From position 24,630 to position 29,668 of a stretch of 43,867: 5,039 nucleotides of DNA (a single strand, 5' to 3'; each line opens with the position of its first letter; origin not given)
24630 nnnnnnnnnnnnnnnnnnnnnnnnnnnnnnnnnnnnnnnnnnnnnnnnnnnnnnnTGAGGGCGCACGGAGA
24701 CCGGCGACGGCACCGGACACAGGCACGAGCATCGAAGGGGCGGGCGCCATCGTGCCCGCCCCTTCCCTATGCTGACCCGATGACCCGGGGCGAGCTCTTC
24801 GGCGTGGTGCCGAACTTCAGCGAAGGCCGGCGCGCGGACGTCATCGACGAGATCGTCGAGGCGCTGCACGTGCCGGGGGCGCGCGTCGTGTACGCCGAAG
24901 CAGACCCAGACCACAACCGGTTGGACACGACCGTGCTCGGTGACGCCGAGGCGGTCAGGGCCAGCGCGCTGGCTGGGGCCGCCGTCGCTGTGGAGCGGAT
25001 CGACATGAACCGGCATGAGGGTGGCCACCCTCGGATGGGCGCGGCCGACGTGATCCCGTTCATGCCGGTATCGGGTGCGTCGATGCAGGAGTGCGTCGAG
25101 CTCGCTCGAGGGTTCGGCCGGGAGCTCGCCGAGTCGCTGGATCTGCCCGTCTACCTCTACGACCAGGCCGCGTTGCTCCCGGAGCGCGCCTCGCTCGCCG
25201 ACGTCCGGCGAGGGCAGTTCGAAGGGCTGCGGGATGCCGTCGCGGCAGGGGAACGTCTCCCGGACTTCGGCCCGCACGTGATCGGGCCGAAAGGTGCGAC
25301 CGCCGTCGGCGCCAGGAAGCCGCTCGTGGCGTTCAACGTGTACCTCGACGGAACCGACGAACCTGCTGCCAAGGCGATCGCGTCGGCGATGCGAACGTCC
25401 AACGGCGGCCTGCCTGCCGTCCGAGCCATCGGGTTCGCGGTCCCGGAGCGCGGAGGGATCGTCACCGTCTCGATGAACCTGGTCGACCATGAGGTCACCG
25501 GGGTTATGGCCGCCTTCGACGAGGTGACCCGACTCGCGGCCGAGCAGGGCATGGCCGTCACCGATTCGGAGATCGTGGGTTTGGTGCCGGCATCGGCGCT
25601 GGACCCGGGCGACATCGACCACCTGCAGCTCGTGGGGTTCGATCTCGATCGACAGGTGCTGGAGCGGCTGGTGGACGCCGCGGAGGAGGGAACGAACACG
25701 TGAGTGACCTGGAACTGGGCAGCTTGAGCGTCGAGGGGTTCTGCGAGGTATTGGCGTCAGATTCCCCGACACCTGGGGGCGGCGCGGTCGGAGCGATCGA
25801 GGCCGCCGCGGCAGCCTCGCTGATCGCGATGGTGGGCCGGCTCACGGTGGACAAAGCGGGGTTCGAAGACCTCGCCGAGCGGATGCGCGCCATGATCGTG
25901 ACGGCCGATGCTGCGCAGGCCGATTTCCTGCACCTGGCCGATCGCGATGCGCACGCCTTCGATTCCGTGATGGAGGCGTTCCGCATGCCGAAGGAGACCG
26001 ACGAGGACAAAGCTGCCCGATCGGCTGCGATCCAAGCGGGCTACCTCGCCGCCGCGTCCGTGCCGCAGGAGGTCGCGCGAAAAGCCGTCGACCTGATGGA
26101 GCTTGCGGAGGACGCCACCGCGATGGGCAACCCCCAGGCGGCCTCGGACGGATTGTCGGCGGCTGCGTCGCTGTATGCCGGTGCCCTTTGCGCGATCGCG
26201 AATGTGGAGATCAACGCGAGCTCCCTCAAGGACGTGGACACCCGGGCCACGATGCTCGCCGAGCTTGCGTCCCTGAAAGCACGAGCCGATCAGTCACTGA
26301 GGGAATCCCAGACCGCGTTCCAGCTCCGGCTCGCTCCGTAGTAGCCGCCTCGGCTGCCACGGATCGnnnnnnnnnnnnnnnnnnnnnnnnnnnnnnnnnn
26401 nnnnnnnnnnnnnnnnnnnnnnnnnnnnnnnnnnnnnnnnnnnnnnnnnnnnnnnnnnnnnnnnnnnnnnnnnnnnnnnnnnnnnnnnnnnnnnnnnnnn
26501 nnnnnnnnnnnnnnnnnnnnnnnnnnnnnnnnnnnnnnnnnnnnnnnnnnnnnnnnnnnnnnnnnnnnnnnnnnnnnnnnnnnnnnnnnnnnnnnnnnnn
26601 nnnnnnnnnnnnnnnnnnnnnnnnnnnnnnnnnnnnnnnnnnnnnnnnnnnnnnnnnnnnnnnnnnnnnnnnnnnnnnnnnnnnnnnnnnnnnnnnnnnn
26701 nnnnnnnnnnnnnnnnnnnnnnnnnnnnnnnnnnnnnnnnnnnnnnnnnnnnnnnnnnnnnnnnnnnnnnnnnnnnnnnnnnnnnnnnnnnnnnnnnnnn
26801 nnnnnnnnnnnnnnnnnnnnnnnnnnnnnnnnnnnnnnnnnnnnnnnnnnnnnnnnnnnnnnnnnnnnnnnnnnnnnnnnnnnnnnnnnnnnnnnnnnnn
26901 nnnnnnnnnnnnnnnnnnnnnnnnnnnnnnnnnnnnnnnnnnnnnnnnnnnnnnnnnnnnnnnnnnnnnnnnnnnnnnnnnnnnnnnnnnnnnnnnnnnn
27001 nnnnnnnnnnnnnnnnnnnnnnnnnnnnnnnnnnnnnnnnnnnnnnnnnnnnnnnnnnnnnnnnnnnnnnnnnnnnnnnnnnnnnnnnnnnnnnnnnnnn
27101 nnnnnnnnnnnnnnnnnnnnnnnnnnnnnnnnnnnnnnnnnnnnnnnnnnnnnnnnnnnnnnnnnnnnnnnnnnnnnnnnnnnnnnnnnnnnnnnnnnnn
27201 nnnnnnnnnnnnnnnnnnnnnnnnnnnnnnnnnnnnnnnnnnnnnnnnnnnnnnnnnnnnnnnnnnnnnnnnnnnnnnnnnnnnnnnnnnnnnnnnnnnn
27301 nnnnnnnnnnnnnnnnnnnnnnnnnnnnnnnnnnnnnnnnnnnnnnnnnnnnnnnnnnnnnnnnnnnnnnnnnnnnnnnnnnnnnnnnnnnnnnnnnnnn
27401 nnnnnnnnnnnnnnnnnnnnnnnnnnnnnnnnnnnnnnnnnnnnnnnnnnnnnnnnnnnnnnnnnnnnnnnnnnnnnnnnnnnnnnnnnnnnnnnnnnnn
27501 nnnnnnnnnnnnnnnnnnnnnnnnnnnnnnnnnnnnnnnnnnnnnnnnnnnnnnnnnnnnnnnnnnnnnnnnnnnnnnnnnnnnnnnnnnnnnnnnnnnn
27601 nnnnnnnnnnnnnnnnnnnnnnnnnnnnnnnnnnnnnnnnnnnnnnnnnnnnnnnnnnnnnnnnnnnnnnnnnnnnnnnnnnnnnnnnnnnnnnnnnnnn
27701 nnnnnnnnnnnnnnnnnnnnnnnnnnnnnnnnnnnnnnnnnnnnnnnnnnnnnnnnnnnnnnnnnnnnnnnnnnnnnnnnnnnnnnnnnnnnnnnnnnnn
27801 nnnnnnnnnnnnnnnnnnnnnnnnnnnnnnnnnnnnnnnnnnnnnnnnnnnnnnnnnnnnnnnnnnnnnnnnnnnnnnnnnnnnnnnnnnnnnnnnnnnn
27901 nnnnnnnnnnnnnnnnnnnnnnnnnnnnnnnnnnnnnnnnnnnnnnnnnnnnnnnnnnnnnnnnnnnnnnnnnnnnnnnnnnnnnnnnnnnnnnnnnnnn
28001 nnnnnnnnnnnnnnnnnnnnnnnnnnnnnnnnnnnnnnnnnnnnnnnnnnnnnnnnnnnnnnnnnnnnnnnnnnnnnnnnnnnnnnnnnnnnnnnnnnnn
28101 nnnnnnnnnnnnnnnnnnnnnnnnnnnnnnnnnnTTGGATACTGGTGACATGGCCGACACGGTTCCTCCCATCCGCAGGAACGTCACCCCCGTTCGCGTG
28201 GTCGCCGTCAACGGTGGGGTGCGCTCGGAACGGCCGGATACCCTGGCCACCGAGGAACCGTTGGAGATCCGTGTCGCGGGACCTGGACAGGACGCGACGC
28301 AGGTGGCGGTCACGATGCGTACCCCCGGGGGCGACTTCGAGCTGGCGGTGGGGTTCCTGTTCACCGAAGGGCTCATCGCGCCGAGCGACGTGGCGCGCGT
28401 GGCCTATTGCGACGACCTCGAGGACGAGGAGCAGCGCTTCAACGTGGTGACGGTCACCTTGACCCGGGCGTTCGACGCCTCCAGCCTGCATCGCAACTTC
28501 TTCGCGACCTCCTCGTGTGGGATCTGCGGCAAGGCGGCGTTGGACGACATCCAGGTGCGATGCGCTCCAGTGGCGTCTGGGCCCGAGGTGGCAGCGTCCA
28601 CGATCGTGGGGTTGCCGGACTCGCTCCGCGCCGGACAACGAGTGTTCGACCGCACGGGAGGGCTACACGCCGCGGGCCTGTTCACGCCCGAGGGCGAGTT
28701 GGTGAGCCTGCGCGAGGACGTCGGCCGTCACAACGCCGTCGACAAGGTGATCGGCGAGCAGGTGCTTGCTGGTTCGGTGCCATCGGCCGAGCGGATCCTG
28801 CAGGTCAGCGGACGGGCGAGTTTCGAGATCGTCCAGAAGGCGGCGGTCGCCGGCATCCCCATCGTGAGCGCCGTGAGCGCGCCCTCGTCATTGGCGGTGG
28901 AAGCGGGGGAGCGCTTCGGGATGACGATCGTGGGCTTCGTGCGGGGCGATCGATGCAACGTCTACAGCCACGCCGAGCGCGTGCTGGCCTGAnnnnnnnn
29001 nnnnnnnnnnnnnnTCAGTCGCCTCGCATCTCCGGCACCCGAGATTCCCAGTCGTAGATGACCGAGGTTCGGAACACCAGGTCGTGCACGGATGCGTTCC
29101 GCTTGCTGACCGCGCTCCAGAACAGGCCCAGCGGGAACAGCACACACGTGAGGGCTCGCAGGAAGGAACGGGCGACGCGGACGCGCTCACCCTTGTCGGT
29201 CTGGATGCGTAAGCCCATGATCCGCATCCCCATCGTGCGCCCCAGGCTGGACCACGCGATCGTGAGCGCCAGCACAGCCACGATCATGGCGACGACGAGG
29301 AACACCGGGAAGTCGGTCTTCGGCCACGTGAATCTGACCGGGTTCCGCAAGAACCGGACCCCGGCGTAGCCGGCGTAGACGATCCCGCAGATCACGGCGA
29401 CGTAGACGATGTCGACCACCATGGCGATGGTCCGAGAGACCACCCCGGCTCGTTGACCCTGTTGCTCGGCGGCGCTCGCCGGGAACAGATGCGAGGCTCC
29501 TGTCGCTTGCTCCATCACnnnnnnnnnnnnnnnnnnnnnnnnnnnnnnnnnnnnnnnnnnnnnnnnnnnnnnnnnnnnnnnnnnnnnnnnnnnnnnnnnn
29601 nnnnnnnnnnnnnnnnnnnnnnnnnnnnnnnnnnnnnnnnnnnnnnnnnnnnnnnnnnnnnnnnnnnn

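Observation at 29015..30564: Uncharacterised two-gene module inside the fdh locus: a nonapeptide-repeat acidic protein coupled to an RDD membrane protein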

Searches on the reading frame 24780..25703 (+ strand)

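Call 22: search_protein_families(library=pfam, proteins=[window:24780-25703:+], max_evalue=0.00001)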
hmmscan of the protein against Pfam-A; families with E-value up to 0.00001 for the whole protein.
window:24780-25703:+ (307 aa): 2 families
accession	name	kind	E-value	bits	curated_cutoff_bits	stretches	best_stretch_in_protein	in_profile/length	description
PF07837.17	FTCD_N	-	5.5e-59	199.3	27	1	9-179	4-176/176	Formiminotransferase domain, N-terminal subdomain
PF02971.19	FTCD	-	1.6e-19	70.7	24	1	182-274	2-99/145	Formiminotransferase domain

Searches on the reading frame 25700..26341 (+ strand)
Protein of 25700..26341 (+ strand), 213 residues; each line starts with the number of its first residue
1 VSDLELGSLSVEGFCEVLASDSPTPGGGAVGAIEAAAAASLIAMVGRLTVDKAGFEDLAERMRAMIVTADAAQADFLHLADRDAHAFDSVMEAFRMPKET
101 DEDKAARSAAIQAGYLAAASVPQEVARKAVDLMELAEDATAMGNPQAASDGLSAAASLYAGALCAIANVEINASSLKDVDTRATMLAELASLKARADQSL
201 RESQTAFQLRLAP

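Call 22: search_protein_families(library=pfam, proteins=[window:25700-26341:+], max_evalue=0.00001)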
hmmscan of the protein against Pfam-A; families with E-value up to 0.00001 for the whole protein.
window:25700-26341:+ (213 aa): 1 family
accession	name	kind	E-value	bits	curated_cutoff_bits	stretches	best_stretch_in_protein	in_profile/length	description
PF04961.17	FTCD_C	-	1.2e-55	188.5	24.5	1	10-189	1-180/182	Formiminotransferase-cyclodeaminase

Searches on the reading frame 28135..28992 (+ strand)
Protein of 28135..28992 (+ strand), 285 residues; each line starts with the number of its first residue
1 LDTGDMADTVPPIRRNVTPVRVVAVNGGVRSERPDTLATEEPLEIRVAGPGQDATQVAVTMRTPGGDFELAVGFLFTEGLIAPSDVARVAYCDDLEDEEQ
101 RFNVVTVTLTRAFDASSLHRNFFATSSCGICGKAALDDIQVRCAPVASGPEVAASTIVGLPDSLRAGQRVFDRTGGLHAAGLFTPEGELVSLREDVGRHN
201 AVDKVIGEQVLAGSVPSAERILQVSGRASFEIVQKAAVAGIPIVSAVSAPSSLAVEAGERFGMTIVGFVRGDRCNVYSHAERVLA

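Call 22: search_protein_families(library=pfam, proteins=[window:28135-28992:+], max_evalue=0.00001)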
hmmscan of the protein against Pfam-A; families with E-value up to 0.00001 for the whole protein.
window:28135-28992:+ (285 aa): 1 family
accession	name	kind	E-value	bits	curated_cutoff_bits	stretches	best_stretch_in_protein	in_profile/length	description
PF02634.21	FdhD-NarQ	-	2.2e-67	227.7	27.2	1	38-283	1-236/237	FdhD/NarQ family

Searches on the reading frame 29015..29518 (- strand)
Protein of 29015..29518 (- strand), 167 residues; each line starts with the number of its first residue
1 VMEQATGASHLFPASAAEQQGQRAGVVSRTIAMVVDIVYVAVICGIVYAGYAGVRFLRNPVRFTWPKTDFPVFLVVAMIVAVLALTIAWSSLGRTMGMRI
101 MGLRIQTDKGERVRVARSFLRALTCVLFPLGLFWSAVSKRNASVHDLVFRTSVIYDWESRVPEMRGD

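Call 4: search_protein_families(library=pfam, proteins=[window:29015-29518:-], max_evalue=1)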
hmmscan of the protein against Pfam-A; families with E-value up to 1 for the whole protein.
window:29015-29518:- (167 aa): 1 family
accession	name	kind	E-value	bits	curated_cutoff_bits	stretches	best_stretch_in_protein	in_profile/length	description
PF06271.18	RDD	-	1.3e-14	55.1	24.1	1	24-148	2-135/137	RDD family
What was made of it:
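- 29015..29515 (-): RDD-family membrane protein gene (166 aa, three hydrophobic segments, net charge +8). Pfam PF06271 at E = 1.3e-14, 55.1 bits against a cut-off of 24.1 (call 4).
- On RDD family (PF06271), gene B: E = 1.3e-14, 55.1 bits against a cut-off of 24.1, covering profile positions 2-135 of 137 (call 4).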

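Call 5: search_protein_families(library=ncbifam, proteins=[window:29015-29518:-], max_evalue=1)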
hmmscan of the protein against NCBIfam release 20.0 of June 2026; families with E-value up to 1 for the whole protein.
window:29015-29518:- (167 aa): 1 family
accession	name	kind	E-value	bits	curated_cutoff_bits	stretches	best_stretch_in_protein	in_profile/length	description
NF033218.1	anchor_AmaP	equivalog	0.017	14.9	55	1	27-111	4-86/166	alkaline shock response membrane anchor protein AmaP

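Call 47: find_homologous_proteins(query=window:29018-29518:-, max_evalue=0.00001)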
Query window:29018-29518:- (167 aa): 88 proteins with E <= 0.00001 among 203 candidates.
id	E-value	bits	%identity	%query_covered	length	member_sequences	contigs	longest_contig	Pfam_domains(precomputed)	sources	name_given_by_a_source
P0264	5.5e-103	360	100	99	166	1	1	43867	PF06271.19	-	-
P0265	1.9e-93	329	90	99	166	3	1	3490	PF06271.19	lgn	-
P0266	1.7e-91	322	87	99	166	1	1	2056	PF06271.19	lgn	-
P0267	1.9e-89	316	87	99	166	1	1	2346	PF06271.19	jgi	jgi:uncharacterized RDD family membrane protein YckC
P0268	3.6e-89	315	85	99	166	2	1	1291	PF06271.19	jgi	jgi:uncharacterized RDD family membrane protein YckC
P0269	3.6e-89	315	87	99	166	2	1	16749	PF06271.19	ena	-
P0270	2.2e-87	309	85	98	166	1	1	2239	PF06271.19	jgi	jgi:uncharacterized RDD family membrane protein YckC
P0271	5.3e-84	298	81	99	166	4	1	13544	PF06271.19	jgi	jgi:uncharacterized RDD family membrane protein YckC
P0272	1.7e-70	254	69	99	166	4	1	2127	PF06271.19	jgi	jgi:uncharacterized RDD family membrane protein YckC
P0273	5.5e-70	252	70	98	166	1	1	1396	PF06271.19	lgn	-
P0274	9.8e-63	229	60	99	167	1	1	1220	PF06271.19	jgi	jgi:uncharacterized RDD family membrane protein YckC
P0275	2.0e-62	228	66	93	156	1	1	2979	PF06271.19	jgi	jgi:uncharacterized RDD family membrane protein YckC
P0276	1.3e-61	225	63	98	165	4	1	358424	PF06271.19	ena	-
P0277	1.2e-60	222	60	98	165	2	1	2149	PF06271.19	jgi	jgi:uncharacterized RDD family membrane protein YckC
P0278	1.2e-58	216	60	95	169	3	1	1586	PF06271.19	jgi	jgi:uncharacterized RDD family membrane protein YckC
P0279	1.1e-57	212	60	95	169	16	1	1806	PF06271.19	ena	-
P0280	1.8e-57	212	62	94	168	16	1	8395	PF06271.19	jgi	jgi:uncharacterized RDD family membrane protein YckC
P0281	2.8e-57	211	60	100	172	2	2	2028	PF06271.19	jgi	jgi:uncharacterized RDD family membrane protein YckC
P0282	5.0e-57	210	63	96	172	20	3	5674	PF06271.19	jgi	jgi:uncharacterized RDD family membrane protein YckC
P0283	7.4e-57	210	60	99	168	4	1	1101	PF06271.19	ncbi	-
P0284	8.6e-57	210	59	94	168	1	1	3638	PF06271.19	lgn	-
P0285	1.6e-56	209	60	100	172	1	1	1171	PF06271.19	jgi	jgi:uncharacterized RDD family membrane protein YckC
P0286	5.8e-56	207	57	96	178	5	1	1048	PF06271.19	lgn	-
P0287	5.8e-56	207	60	100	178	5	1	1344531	PF06271.19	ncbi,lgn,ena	-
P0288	5.9e-56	207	62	99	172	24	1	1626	PF06271.19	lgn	-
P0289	8.4e-56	206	59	93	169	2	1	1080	PF06271.19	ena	-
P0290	1.4e-55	206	61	93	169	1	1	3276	PF06271.19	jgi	jgi:uncharacterized RDD family membrane protein YckC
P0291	1.7e-55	205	61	92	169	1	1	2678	PF06271.19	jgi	jgi:uncharacterized RDD family membrane protein YckC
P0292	2.1e-55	205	61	92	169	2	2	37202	PF06271.19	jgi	jgi:uncharacterized RDD family membrane protein YckC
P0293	2.3e-55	205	60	97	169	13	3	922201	PF06271.19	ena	-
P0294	2.4e-55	205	60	97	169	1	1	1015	PF06271.19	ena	-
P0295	4.1e-55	204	60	92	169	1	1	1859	PF06271.19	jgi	jgi:uncharacterized RDD family membrane protein YckC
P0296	8.6e-55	203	58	95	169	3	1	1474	PF06271.19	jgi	jgi:uncharacterized RDD family membrane protein YckC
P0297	9.7e-55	203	61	93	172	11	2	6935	PF06271.19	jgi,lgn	-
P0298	1.3e-54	202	61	92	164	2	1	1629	PF06271.19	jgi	jgi:uncharacterized RDD family membrane protein YckC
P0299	2.0e-54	202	55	100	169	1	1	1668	PF06271.19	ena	-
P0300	2.3e-54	202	60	90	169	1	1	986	PF06271.19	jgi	jgi:uncharacterized RDD family membrane protein YckC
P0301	3.1e-54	201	57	99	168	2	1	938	PF06271.19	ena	-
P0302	4.6e-54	201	57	100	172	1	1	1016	PF06271.19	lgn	-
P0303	3.5e-53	198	57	100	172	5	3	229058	PF06271.19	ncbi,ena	-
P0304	1.7e-52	196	55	94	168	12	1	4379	PF06271.19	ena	-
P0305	2.0e-52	195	61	90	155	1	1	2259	PF06271.19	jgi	jgi:uncharacterized RDD family membrane protein YckC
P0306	7.6e-52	194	57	93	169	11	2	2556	PF06271.19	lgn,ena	-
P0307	5.8e-51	191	59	93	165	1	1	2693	PF06271.19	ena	-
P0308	8.8e-51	190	58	95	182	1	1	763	PF06271.19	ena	-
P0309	1.5e-50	189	68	66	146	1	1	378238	PF06271.19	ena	-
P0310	1.1e-49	187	63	81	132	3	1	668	PF06271.19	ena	-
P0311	3.4e-49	185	53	100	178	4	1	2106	PF06271.19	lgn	-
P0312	4.2e-49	185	56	95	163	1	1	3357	PF06271.19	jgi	jgi:uncharacterized RDD family membrane protein YckC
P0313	1.0e-48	183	66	73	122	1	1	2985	PF06271.19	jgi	jgi:uncharacterized RDD family membrane protein YckC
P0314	4.7e-48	181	54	97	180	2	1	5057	PF06271.19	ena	-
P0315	8.6e-47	177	58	90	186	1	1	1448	PF06271.19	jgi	-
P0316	3.4e-46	175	55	95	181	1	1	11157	PF06271.19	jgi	jgi:uncharacterized RDD family membrane protein YckC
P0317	3.7e-46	175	55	94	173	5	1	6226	PF06271.19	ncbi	-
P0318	4.3e-46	175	54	95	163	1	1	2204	PF06271.19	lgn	-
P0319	5.3e-46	175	59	81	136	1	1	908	PF06271.19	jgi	jgi:uncharacterized RDD family membrane protein YckC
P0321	2.3e-45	173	54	90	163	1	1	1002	PF06271.19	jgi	-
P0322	4.8e-45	171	54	95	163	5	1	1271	PF06271.19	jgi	-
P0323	1.3e-44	170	54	89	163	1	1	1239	PF06271.19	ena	-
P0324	5.5e-44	168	60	78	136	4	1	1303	PF06271.19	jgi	jgi:uncharacterized RDD family membrane protein YckC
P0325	1.2e-43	167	53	92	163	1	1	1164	PF06271.19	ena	-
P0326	1.2e-39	154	53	78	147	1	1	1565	PF06271.19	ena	-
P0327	2.5e-36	143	49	89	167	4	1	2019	PF06271.19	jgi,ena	-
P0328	1.6e-35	141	49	90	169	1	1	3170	PF06271.19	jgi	jgi:uncharacterized RDD family membrane protein YckC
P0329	2.0e-35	140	49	89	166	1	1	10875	PF06271.19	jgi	jgi:uncharacterized RDD family membrane protein YckC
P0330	2.2e-35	140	48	89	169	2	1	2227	PF06271.19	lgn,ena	-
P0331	3.5e-35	139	53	78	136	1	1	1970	PF06271.19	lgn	-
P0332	6.6e-35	139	44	92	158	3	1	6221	PF06271.19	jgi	jgi:uncharacterized RDD family membrane protein YckC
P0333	1.6e-34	137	50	89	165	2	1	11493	PF06271.19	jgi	jgi:uncharacterized RDD family membrane protein YckC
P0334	2.7e-33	133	47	87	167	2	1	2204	PF06271.19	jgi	-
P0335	4.7e-33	132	46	89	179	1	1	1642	PF06271.19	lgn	-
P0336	4.6e-32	129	45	90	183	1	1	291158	PF06271.19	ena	-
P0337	1.8e-31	127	46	88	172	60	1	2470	PF06271.19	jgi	-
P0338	3.0e-31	127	45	89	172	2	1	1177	PF06271.19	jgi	jgi:uncharacterized RDD family membrane protein YckC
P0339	3.0e-31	127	46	89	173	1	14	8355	PF06271.19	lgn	-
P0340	1.3e-30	125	46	87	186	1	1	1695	PF06271.19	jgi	jgi:uncharacterized RDD family membrane protein YckC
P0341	1.8e-30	124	42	94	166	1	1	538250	PF06271.19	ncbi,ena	-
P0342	2.6e-30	124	44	92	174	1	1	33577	PF06271.19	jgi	jgi:uncharacterized RDD family membrane protein YckC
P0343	3.2e-29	120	43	90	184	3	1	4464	PF06271.19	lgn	-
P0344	3.1e-27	114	42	90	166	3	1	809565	PF06271.19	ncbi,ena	-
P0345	4.2e-27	113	66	47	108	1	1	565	PF06271.19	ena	-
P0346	4.8e-27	113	42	90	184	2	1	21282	PF06271.19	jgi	jgi:uncharacterized RDD family membrane protein YckC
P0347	7.4e-27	112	41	97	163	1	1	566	PF06271.19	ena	-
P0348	1.5e-26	111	63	57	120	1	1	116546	PF06271.19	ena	-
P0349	1.6e-25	108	38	95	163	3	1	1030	PF06271.19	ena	-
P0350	9.6e-24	102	43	87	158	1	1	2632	PF06271.19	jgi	-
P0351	1.5e-20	92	41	87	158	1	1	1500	PF06271.19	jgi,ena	jgi:uncharacterized RDD family membrane protein YckC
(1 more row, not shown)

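Call 48: search_solved_structures(query=window:29018-29518:-, max_evalue=10)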
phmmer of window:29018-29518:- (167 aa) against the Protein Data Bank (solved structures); distinct sequences matched with E-value up to 10: 0.

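Call 72: find_encoding_contigs(protein=P0341, flank=4000, max_places=1)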
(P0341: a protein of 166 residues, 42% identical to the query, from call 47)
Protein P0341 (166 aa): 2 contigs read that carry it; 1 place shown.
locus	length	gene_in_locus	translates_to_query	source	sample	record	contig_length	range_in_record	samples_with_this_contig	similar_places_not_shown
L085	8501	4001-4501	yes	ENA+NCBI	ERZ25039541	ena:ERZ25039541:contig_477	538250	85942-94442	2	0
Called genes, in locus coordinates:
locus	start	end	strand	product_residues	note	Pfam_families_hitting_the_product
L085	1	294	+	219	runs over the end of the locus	PF13930:Endonuclea_NS_2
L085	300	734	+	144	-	-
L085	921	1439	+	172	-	-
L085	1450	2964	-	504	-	PF01580:FtsK_SpoIIIE (faint), PF01935:DUF87, PF13401:AAA_22 (faint)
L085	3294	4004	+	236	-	-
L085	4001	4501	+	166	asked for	PF06271:RDD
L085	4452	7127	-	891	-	PF25873:WHD_MalT, PF17874:TPR_MalT (weak), PF00196:GerE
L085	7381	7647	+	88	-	-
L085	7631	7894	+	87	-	-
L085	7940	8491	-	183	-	PF03729:DUF308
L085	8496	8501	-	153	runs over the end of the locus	PF23636:DUF7144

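Call 73: find_encoding_contigs(protein=P0344, flank=4000, max_places=1)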
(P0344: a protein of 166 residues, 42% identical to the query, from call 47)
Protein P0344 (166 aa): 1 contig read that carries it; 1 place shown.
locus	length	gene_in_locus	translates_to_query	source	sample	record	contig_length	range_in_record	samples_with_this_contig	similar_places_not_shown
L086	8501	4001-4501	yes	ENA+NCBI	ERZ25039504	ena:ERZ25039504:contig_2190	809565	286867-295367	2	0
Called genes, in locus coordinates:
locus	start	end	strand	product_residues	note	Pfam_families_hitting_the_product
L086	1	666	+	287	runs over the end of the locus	-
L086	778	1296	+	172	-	-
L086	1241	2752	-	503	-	PF01580:FtsK_SpoIIIE (faint), PF01935:DUF87, PF13401:AAA_22 (faint)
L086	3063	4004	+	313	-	-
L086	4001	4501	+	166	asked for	PF06271:RDD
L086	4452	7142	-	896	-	PF25873:WHD_MalT, PF17874:TPR_MalT (weak), PF00196:GerE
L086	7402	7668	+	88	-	-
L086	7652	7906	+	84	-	-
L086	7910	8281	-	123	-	PF03729:DUF308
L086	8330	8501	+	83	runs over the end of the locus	-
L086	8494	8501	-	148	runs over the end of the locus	PF23636:DUF7144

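Call 74: find_encoding_contigs(protein=P0336, flank=4000, max_places=1)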
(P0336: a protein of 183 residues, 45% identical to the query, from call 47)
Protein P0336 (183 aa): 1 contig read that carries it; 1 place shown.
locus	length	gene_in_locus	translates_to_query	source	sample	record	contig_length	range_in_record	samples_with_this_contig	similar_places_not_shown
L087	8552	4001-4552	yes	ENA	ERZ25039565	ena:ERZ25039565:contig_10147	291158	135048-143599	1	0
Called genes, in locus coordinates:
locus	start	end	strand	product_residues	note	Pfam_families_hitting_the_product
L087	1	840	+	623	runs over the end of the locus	PF00999:Na_H_Exchanger, PF02148:zf-UBP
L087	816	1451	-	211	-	-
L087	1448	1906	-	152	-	PF01047:MarR, PF12802:MarR_2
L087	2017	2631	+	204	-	-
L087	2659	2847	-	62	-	-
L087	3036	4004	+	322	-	-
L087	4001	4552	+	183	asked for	PF06271:RDD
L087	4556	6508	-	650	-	PF02770:Acyl-CoA_dh_M, PF00441:Acyl-CoA_dh_1, PF22924:ACOX_C_alpha1, PF01756:ACOX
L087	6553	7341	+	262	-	PF00583:Acetyltransf_1, PF13527:Acetyltransf_9 (faint), PF13508:Acetyltransf_7 (faint), PF08445:FR47 (weak)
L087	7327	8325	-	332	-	PF10720:DUF2515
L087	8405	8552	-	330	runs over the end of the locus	PF14226:DIOX_N, PF03171:2OG-FeII_Oxy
